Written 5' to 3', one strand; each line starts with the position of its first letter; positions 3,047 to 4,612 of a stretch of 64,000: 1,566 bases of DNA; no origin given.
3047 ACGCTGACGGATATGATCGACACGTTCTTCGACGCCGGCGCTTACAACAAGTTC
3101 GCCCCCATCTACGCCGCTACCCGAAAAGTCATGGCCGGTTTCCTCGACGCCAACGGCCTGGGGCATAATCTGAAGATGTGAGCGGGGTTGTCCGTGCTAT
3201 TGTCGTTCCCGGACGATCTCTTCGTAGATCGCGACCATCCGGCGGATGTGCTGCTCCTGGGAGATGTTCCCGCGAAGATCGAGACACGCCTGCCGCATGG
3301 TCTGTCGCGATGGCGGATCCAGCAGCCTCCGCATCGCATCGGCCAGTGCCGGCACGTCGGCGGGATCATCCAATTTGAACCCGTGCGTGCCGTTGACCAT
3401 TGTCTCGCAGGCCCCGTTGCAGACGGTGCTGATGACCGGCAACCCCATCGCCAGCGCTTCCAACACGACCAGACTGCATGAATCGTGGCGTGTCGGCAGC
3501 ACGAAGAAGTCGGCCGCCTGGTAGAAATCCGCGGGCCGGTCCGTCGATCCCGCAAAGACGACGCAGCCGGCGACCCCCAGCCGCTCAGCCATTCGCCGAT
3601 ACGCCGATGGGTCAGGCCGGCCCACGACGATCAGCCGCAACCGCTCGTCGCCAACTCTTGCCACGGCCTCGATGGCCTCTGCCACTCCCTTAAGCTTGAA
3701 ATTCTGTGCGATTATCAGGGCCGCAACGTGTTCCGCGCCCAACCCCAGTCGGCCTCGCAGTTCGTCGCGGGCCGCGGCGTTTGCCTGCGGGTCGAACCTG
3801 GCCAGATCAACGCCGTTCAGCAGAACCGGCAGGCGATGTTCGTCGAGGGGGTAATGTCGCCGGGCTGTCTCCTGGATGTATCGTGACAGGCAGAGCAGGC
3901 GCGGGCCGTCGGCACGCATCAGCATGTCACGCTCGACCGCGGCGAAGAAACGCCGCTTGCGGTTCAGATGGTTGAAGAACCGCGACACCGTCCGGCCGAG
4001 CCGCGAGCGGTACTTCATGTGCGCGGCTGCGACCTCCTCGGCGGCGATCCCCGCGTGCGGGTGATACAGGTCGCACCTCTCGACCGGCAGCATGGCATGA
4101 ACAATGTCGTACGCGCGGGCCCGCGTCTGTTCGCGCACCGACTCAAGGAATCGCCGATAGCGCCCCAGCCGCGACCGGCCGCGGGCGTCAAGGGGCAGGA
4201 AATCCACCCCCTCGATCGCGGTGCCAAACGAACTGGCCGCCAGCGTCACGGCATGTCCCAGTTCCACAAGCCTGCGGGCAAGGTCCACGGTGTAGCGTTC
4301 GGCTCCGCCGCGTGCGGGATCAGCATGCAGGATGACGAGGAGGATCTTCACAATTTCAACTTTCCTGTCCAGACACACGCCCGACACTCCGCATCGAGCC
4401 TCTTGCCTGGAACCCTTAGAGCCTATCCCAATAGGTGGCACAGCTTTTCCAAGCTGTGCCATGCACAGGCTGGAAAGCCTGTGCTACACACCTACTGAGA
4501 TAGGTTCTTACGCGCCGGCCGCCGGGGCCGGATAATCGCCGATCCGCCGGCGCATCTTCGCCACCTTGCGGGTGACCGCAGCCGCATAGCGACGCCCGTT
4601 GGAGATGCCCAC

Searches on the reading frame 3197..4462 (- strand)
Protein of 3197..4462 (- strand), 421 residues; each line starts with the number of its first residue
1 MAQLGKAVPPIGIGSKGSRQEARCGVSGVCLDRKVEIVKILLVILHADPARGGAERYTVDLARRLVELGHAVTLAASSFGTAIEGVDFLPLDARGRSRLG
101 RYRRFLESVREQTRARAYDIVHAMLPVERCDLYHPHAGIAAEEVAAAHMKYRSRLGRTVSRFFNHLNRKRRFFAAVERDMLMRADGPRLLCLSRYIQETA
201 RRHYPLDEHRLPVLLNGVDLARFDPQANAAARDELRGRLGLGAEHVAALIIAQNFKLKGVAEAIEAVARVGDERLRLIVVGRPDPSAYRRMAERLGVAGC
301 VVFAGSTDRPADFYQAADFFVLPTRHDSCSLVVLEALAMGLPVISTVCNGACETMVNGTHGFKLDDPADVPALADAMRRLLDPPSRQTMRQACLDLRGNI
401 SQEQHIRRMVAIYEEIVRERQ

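Call 63: list_cluster_members(proteins=[window:3197-4462:-, window:4508-5335:-, window:5945-6778:-, window:11101-12576:-, window:12560-14209:-, window:20456-21694:-, window:25339-27207:-, window:30416-32407:-, window:33154-34287:-, window:35716-38184:-])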
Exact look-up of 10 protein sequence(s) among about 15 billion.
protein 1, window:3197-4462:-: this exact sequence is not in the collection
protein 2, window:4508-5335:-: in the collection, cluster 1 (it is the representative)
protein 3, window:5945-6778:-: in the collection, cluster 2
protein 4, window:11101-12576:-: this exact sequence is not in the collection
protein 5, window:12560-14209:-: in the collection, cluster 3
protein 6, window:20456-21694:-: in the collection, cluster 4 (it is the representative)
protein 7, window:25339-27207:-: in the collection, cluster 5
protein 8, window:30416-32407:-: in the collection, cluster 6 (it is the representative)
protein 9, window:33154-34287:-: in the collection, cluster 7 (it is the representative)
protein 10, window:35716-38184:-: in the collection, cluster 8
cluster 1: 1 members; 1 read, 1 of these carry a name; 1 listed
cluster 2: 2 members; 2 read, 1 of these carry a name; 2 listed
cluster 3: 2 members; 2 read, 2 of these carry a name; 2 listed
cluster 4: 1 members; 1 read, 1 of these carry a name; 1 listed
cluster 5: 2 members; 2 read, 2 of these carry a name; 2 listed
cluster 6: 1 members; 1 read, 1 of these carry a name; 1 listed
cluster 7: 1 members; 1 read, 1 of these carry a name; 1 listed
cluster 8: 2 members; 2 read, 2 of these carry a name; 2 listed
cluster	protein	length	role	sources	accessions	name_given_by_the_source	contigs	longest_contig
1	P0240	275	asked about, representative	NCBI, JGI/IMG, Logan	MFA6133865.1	MAG: lipopolysaccharide kinase InaA family protein [Phycisphaerae bacterium] | tRNA A-37 threonylcarbamoyl transferase component Bud32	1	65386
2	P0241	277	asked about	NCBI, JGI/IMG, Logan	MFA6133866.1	MAG: RNA polymerase sigma factor RpoD/SigA [Phycisphaerae bacterium] | RNA polymerase primary sigma factor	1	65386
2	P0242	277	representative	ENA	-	-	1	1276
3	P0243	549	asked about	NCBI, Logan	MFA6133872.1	MAG: GH3 auxin-responsive promoter family protein [Phycisphaerae bacterium]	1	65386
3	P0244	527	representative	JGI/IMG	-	hypothetical protein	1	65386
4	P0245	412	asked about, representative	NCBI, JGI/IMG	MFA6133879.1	MAG: MFS transporter [Phycisphaerae bacterium] | MFS family permease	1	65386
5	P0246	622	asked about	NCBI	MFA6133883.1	MAG: DUF2062 domain-containing protein [Phycisphaerae bacterium]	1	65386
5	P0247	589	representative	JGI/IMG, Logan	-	cardiolipin synthase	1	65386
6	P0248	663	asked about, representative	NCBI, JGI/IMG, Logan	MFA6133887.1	MAG: APC family permease [Phycisphaerae bacterium] | amino acid transporter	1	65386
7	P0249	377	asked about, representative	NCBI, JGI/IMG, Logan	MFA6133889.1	MAG: metallophosphoesterase [Phycisphaerae bacterium] | hypothetical protein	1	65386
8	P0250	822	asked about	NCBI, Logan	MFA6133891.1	MAG: HDIG domain-containing metalloprotein [Phycisphaerae bacterium]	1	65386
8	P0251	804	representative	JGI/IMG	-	hypothetical protein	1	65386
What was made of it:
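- The source is a metagenome-assembled genome (call 63).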

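Call 91: search_protein_families(library=pfam, proteins=[window:3197-4462:-], max_evalue=0.0001)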
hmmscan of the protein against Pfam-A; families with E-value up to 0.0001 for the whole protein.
window:3197-4462:- (421 aa): 5 families
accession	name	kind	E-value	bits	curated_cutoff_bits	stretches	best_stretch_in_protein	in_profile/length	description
PF13692.12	Glyco_trans_1_4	-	1.4e-27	97.2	27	1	256-382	13-141/142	Glycosyl transferases group 1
PF00534.26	Glycos_transf_1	-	6.5e-24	84.8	26.4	1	233-389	3-165/172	Glycosyl transferases group 1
PF13439.12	Glyco_transf_4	-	6.3e-18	65.8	28.5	1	52-222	2-170/170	Glycosyltransferase Family 4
PF13579.12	Glyco_trans_4_4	-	9.3e-11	42.8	29.7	1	52-217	1-158/158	Glycosyl transferase 4-like domain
PF20706.3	GT4-conflict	-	8.9e-09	35.2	26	1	218-355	172-320/385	Family 4 Glycosyltransferase in conflict systems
